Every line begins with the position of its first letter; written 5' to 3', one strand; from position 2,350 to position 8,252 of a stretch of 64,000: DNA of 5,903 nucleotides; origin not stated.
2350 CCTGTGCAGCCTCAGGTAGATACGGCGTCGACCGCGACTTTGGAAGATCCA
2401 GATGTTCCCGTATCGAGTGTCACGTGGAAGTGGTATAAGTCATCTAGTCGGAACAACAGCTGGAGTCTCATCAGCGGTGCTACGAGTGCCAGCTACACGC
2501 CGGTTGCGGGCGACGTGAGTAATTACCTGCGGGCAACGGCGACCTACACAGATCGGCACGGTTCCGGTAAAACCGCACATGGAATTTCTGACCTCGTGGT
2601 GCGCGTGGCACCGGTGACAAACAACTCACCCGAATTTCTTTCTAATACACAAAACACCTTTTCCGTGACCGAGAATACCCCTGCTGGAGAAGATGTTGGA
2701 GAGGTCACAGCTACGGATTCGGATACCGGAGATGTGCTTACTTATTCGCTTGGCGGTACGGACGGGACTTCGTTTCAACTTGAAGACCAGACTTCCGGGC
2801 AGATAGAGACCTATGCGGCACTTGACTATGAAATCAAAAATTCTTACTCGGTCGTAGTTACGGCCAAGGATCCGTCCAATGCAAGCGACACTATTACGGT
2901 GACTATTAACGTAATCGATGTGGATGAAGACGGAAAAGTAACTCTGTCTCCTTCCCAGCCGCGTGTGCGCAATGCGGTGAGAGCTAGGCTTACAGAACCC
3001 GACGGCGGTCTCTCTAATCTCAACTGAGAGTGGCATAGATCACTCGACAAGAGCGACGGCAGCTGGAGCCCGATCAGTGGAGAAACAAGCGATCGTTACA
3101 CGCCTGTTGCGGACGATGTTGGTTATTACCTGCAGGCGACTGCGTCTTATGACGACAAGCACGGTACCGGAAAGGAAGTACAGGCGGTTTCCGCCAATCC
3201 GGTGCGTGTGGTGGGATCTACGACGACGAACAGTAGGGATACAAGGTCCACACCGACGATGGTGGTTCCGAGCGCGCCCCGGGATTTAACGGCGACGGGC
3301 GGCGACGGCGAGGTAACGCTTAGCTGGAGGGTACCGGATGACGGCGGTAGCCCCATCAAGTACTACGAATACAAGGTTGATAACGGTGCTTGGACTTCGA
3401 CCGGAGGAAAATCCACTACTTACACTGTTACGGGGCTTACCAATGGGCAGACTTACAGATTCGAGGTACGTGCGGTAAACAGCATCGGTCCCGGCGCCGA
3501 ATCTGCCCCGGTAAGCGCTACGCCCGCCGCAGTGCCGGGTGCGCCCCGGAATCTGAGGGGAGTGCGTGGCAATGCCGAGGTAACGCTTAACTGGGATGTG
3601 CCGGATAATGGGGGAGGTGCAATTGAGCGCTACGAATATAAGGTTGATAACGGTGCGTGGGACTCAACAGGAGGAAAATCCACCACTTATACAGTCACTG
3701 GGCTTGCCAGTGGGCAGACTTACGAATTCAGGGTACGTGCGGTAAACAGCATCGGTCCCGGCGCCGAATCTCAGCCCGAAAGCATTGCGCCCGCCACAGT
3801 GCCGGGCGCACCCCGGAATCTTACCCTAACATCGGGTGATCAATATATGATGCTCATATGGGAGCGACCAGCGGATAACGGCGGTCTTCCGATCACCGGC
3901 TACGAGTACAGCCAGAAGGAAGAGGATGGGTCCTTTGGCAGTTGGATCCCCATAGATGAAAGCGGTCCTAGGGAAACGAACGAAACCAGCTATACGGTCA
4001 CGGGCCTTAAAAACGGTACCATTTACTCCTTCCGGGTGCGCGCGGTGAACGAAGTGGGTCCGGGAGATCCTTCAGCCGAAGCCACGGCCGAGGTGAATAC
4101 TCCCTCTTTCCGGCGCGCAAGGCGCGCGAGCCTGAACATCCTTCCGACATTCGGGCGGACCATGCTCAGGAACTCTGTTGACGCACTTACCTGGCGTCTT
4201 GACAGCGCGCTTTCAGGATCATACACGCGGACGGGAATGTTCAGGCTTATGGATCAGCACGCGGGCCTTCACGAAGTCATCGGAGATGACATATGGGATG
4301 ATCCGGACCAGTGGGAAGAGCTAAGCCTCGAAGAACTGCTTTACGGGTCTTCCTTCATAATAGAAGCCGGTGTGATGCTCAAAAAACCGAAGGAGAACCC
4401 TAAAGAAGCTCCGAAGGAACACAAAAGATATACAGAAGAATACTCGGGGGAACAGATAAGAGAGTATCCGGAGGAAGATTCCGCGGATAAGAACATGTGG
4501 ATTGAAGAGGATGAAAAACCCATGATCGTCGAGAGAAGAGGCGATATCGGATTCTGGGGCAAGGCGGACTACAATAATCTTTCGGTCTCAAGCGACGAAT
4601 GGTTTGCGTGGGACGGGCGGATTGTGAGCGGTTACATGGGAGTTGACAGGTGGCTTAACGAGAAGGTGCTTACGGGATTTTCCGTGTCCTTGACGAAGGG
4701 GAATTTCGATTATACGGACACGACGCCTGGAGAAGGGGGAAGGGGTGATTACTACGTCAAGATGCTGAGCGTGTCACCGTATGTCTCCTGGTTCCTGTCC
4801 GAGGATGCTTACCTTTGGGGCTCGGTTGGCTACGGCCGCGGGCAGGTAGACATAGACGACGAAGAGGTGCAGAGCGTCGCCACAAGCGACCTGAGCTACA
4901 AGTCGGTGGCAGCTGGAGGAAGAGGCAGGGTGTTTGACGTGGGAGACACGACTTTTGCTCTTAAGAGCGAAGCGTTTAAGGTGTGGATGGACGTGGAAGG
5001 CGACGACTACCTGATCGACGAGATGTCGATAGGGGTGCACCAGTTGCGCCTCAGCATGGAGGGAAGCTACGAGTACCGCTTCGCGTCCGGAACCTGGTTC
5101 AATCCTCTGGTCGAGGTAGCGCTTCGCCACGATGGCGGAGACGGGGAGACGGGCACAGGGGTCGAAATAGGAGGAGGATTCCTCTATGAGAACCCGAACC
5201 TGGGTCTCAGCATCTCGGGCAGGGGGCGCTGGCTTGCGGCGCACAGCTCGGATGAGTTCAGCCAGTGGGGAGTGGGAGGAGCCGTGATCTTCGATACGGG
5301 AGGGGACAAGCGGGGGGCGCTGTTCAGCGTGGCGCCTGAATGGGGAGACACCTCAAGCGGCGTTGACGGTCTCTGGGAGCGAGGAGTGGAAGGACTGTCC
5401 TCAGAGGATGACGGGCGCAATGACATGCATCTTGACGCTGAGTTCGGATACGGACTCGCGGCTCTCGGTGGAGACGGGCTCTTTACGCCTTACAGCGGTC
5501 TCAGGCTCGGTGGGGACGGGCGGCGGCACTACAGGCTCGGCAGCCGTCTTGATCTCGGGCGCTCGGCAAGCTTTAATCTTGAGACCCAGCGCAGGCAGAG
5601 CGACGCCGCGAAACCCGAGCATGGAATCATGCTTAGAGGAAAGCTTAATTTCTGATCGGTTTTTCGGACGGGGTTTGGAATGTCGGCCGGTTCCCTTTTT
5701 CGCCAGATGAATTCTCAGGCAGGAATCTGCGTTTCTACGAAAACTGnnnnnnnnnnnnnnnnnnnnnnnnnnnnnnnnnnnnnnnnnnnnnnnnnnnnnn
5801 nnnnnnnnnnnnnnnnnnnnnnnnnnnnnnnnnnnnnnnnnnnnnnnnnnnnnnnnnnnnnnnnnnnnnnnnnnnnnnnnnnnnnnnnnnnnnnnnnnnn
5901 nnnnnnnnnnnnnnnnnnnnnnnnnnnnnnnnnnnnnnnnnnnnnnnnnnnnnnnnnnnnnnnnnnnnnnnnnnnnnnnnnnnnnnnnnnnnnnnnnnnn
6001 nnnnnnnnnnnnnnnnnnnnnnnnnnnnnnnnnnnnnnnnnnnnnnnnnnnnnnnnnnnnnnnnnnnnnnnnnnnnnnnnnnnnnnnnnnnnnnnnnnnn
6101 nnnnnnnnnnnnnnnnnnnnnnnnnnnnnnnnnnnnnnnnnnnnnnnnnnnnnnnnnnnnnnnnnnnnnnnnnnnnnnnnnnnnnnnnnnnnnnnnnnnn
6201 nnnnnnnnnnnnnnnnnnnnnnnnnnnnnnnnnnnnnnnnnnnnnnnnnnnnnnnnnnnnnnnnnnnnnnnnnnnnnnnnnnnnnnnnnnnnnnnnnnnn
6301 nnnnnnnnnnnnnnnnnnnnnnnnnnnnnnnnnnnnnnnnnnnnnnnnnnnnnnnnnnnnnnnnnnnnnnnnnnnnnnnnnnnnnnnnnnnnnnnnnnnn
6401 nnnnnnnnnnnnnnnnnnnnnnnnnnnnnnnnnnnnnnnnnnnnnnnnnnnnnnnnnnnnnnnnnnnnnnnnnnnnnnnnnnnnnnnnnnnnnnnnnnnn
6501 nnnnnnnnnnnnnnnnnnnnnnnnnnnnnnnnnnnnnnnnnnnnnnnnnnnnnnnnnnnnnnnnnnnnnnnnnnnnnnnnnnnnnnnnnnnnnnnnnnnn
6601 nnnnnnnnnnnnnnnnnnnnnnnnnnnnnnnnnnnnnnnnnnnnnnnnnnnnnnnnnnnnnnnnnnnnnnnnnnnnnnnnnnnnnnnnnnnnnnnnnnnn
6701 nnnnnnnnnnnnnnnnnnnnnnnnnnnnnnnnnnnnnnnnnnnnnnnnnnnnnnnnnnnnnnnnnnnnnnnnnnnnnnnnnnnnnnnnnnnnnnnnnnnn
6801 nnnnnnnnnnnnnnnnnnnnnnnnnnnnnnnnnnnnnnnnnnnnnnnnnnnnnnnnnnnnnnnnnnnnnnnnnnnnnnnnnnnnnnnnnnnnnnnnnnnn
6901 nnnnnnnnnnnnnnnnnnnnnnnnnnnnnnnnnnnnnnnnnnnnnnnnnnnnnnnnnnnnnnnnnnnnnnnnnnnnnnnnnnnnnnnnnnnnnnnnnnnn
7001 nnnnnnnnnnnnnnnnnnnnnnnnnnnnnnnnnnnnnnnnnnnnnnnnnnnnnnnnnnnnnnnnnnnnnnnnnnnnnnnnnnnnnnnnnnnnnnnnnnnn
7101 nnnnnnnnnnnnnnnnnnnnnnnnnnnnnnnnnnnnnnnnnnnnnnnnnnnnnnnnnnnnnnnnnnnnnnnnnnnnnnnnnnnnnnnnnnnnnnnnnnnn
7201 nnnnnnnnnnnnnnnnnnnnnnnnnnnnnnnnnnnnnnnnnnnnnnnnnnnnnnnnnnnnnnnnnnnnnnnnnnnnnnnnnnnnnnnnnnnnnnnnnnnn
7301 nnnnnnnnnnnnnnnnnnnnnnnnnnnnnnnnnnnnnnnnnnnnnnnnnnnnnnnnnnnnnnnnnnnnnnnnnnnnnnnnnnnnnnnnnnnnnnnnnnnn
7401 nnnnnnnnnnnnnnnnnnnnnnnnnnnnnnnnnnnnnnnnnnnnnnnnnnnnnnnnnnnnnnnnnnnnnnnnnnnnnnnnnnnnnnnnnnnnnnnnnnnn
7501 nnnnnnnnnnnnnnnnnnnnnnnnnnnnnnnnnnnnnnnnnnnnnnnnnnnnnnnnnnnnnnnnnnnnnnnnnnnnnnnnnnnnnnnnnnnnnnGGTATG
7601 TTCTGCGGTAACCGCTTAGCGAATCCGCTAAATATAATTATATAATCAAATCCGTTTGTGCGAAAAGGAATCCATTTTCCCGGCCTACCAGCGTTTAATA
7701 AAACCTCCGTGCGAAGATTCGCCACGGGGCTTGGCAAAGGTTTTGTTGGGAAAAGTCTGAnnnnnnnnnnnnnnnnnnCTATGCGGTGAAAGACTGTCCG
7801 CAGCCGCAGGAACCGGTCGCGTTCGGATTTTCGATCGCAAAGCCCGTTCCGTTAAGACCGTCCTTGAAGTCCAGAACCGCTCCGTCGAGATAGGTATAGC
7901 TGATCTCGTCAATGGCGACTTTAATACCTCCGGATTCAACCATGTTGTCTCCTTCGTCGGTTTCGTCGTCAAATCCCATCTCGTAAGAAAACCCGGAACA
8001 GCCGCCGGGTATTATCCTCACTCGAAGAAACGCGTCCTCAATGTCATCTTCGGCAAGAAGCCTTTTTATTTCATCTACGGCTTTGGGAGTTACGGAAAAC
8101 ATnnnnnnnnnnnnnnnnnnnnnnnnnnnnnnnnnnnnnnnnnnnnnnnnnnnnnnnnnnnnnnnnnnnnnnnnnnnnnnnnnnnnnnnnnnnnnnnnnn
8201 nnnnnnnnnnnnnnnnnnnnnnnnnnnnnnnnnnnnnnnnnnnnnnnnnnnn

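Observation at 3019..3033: In-frame TGA exactly at a conserved Trp codon splits the giant adhesin gene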

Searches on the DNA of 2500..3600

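Call 37: search_rna_families(source=window, start=2500, end=3600, threshold=evalue, max_evalue=1)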
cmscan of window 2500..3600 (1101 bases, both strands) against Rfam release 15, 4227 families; matches with E-value up to 1: 0.
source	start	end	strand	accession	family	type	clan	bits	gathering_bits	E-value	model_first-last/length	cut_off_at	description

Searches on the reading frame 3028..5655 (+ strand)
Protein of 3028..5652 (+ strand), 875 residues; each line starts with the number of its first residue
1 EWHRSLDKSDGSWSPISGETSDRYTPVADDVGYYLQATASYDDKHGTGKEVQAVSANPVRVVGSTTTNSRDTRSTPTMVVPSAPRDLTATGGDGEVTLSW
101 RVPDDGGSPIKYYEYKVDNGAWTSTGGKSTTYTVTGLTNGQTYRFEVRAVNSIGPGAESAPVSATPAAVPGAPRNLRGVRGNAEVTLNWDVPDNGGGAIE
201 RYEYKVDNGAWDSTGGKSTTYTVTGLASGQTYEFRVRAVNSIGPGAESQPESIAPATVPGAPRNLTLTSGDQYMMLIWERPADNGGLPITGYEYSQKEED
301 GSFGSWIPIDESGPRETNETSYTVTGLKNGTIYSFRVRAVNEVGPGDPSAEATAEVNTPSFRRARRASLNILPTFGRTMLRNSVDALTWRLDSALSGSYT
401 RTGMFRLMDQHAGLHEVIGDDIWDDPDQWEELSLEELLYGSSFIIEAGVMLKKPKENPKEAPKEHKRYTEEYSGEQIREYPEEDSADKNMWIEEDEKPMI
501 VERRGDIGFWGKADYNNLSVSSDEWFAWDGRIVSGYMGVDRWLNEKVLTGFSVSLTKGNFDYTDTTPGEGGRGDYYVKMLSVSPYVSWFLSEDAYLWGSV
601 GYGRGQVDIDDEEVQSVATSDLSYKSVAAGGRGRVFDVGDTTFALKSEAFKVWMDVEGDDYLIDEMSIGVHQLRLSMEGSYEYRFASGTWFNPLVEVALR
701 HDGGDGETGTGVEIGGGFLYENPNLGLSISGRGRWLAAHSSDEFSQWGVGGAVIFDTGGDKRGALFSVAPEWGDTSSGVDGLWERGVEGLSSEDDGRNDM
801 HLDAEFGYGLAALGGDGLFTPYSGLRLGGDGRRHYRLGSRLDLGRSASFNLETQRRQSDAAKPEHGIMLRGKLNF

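Call 7: search_protein_families(library=pfam, proteins=[window:3028-5652:+], max_evalue=0.01)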
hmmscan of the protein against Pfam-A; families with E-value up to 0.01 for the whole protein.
window:3028-5652:+ (875 aa): 11 families
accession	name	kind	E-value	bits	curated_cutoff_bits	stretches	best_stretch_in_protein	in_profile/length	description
PF00041.27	fn3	-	7.7e-43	145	25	3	82-164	1-83/84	Fibronectin type III domain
PF16656.11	Pur_ac_phosph_N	-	4e-17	63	30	3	264-342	5-83/93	Purple acid Phosphatase, N-terminal domain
PF25059.1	FN3_DSCAM-DSCAML_C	-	1.1e-14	54.9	39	2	284-347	15-72/89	DSCAM/DSCAML C-terminal Fn3-like domain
PF16323.11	DUF4959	-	1.1e-07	32.6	32.9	1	78-164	16-104/106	Domain of unknown function (DUF4959)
PF03797.25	Autotransporter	-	1.2e-07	32.2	26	1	509-709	1-208/255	Autotransporter beta-domain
PF21605.3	CRLF2-like_D2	-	4.2e-07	30.4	27.3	0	170-240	1-71/94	Cytokine receptor-like factor 2-like, D2 domain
PF25788.1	Ig_Rha78A_N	-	7.1e-06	26.7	27.4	0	185-251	20-97/105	Rha78A-like, N-terminal immunoglobulin domain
PF10179.15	NDNF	-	8.3e-06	26.3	27.3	0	127-152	86-111/127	Neuron-derived neurotrophic factor, first Fn(III) domain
PF24489.1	Ig_J_second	-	2.4e-05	24.8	27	0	125-155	51-83/105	Tip attachment protein J second Ig-like domain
PF25814.1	fn3_SORL1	-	8.7e-05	22.9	27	0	316-354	49-85/90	SORL1-like, fn3 domain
PF24058.1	DUF7359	-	0.0033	17.6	27.5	0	294-343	61-111/123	Domain of unknown function (DUF7359)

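Call 12: find_encoding_contigs(protein=window:3202-5655:+, flank=6000, max_places=10)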
Protein window:3202-5655:+ (817 aa): no gene with exactly this product is on record in the collection.

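Call 17: find_related_loci(query=window:3028-5652:+, collection=genome_contigs, flank=10000)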
Query window:3028-5652:+ (875 aa) in genome_contigs; peptide patterns used: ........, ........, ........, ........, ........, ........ (x = any residue, [..] = any of these).
30 stretches matched a pattern; 10 encode a relative of the query (tblastn E <= 1e-3); 9 distinct loci.
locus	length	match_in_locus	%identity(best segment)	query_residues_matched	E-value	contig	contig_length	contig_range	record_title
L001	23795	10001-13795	84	1-875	0e+0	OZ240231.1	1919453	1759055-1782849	MAG: Thermodesulfobacteriota bacterium isolate c8c6e5a5-4c4e-4c66-95f7-eb3608dbd0ad genome assembly, chromosome: 1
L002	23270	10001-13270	76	2-875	0e+0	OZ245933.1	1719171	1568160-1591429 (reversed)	MAG: Thermodesulfobacteriota bacterium isolate 263b4f05-1b2c-42db-935d-865eb6a8296e genome assembly, chromosome: 1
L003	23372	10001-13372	74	2-875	0e+0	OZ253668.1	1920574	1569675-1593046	MAG: Thermodesulfobacteriota bacterium isolate f530718b-0ed1-4fd9-8463-ff378a1067cc genome assembly, chromosome: 1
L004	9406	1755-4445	75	2-875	0e+0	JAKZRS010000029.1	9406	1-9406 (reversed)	MAG: Thermodesulfobacteriota bacterium isolate Langseth_MAG_00013 Langseth_MAG_00013_000000000029, whole genome shotgun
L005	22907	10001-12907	80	2-875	0e+0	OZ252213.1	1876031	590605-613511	MAG: Thermodesulfobacteriota bacterium isolate fe9b5591-7b88-4e57-ab13-ddad5861585a genome assembly, chromosome: 1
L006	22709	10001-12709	68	2-875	0e+0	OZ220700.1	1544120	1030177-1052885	MAG: Thermodesulfobacteriota bacterium isolate c78cfef9-89c4-44c9-956d-f6b471e4c892 genome assembly, chromosome: 1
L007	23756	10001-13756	62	1-875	0e+0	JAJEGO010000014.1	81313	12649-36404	MAG: Candidatus Dadabacteria bacterium isolate p16x57bins.17 k141_540969, whole genome shotgun sequence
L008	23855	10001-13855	80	2-875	0e+0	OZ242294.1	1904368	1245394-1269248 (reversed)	MAG: Thermodesulfobacteriota bacterium isolate dbd6f23f-7201-4405-b442-69d0362d048f genome assembly, chromosome: 1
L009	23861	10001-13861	79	2-875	0e+0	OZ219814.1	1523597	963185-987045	MAG: Thermodesulfobacteriota bacterium isolate 4e20cc59-495a-4000-abf0-89ce236daca8 genome assembly, chromosome: 4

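Call 33: list_cluster_members(proteins=[L012:11940-17159:-, window:3259-5655:+, window:3208-5655:+, window:3211-5655:+, window:3262-5655:+, window:721-3027:+, window:730-3027:+])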
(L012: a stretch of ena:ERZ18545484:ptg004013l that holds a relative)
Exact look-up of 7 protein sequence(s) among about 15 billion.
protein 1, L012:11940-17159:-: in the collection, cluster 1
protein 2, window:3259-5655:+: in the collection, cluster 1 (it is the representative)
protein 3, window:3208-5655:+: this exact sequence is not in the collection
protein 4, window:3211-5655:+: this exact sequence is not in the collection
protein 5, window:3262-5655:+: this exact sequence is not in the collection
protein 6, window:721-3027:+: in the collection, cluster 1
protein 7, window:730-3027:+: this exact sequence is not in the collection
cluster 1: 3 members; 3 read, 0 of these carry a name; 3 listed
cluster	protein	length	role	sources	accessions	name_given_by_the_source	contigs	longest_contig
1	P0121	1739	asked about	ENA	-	-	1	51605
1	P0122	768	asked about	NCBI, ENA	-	-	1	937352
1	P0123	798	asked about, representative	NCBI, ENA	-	-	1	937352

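Call 34: find_encoding_contigs(protein=window:3259-5655:+, flank=4000, max_places=6)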
Protein window:3259-5655:+ (798 aa): no gene with exactly this product is on record in the collection.

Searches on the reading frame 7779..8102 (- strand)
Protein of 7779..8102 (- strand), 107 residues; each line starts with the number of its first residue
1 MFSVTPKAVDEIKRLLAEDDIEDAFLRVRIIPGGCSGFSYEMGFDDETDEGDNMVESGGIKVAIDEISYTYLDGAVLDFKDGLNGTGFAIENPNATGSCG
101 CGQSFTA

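Call 29: find_encoding_contigs(protein=window:7779-8102:-, flank=10000, max_places=10)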
Protein window:7779-8102:- (107 aa): 10 contigs read that carry it; 9 places shown.
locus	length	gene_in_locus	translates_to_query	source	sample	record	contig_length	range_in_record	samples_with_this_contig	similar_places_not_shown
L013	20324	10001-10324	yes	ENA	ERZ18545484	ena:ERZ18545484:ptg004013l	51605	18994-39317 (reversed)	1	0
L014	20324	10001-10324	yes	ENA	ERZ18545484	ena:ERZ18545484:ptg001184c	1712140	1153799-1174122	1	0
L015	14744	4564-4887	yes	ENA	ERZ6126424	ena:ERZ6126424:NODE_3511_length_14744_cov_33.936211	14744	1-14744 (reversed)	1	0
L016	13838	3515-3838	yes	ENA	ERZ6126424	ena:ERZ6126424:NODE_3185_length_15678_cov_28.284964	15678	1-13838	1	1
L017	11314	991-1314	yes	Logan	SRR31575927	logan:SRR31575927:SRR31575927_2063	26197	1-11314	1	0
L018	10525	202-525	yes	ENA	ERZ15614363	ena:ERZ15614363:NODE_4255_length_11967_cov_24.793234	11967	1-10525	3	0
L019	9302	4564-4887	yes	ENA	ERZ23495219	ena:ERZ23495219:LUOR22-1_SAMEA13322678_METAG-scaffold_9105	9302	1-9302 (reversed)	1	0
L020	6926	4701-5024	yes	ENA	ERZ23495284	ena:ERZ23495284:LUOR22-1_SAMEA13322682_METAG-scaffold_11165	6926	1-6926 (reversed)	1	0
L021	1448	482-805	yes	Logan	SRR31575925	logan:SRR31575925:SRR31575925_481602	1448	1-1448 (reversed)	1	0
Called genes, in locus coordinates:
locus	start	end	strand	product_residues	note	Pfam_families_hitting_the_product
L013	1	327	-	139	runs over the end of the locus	PF06305:LapA_dom (weak)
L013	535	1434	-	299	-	PF00574:CLP_protease (weak), PF25145:NfeD1b_N, PF01343:Peptidase_S49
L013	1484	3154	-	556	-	PF10246:MRP-S35 (faint), PF00575:S1, PF21710:Spt6_S1 (faint), PF23459:S1_RRP5 (faint), PF00575:S1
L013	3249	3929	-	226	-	PF13189:Cytidylate_kin2 (weak), PF02224:Cytidylate_kin, PF13238:AAA_18 (faint)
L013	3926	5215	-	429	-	PF00275:EPSP_synthase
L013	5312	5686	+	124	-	PF09996:DUF2237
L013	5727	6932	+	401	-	PF01676:Metalloenzyme, PF10143:PhosphMutase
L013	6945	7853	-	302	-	PF13505:OMP_b-brl, PF02462:Opacity (weak)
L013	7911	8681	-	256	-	PF01503:PRA-PH (faint), PF03819:MazG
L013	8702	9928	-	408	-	PF00557:Peptidase_M24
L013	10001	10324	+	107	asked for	PF01521:Fe-S_biosyn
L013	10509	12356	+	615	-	PF03255:ACCA, PF01039:Carboxyl_trans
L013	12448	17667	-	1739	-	PF00530:SRCR, PF16656:Pur_ac_phosph_N (faint), PF25059:FN3_DSCAM-DSCAML_C (faint), PF00028:Cadherin, PF25374:Cadherin_FAT4_N (faint), PF28399:Ig_CLSTN (faint), PF00028:Cadherin, PF00041:fn3, +4 more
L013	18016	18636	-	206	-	PF12797:Fer4_2 (faint), PF13237:Fer4_10 (faint), PF12838:Fer4_7, PF13187:Fer4_9, PF13484:Fer4_16 (faint), PF00037:Fer4 (weak)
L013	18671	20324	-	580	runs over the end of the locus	PF00474:SSF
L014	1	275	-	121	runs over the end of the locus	-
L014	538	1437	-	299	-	PF00574:CLP_protease (weak), PF25145:NfeD1b_N, PF01343:Peptidase_S49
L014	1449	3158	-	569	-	PF10246:MRP-S35 (faint), PF00575:S1, PF21710:Spt6_S1 (faint), PF23459:S1_RRP5 (faint), PF00575:S1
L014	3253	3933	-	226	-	PF13189:Cytidylate_kin2, PF13671:AAA_33 (faint), PF02224:Cytidylate_kin, PF13207:AAA_17 (faint), PF13238:AAA_18 (faint)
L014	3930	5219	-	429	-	PF00275:EPSP_synthase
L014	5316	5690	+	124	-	PF09996:DUF2237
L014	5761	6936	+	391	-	PF01676:Metalloenzyme, PF10143:PhosphMutase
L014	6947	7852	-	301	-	PF13505:OMP_b-brl, PF01617:Surface_Ag_2 (weak), PF02462:Opacity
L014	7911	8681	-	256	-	PF01503:PRA-PH (faint), PF03819:MazG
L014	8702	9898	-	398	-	PF00557:Peptidase_M24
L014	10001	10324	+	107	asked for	PF01521:Fe-S_biosyn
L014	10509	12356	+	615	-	PF03255:ACCA, PF01039:Carboxyl_trans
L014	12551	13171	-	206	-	PF12797:Fer4_2 (faint), PF13237:Fer4_10 (faint), PF12838:Fer4_7, PF13187:Fer4_9, PF13484:Fer4_16 (faint), PF00037:Fer4 (weak)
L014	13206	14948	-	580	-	PF00474:SSF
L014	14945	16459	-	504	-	PF00933:Glyco_hydro_3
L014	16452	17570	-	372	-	PF03702:AnmK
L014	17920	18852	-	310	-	PF13580:SIS_2, PF22198:GKRP_SIS_2, PF22645:GKRP_SIS_N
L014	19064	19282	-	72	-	-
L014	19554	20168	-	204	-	PF04138:GtrA_DPMS_TM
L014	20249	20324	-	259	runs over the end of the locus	PF06314:ADC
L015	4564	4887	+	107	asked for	PF01521:Fe-S_biosyn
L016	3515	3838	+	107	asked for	PF01521:Fe-S_biosyn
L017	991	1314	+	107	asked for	PF01521:Fe-S_biosyn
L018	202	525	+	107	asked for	PF01521:Fe-S_biosyn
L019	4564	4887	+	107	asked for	PF01521:Fe-S_biosyn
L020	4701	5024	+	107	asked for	PF01521:Fe-S_biosyn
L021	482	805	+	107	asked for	PF01521:Fe-S_biosyn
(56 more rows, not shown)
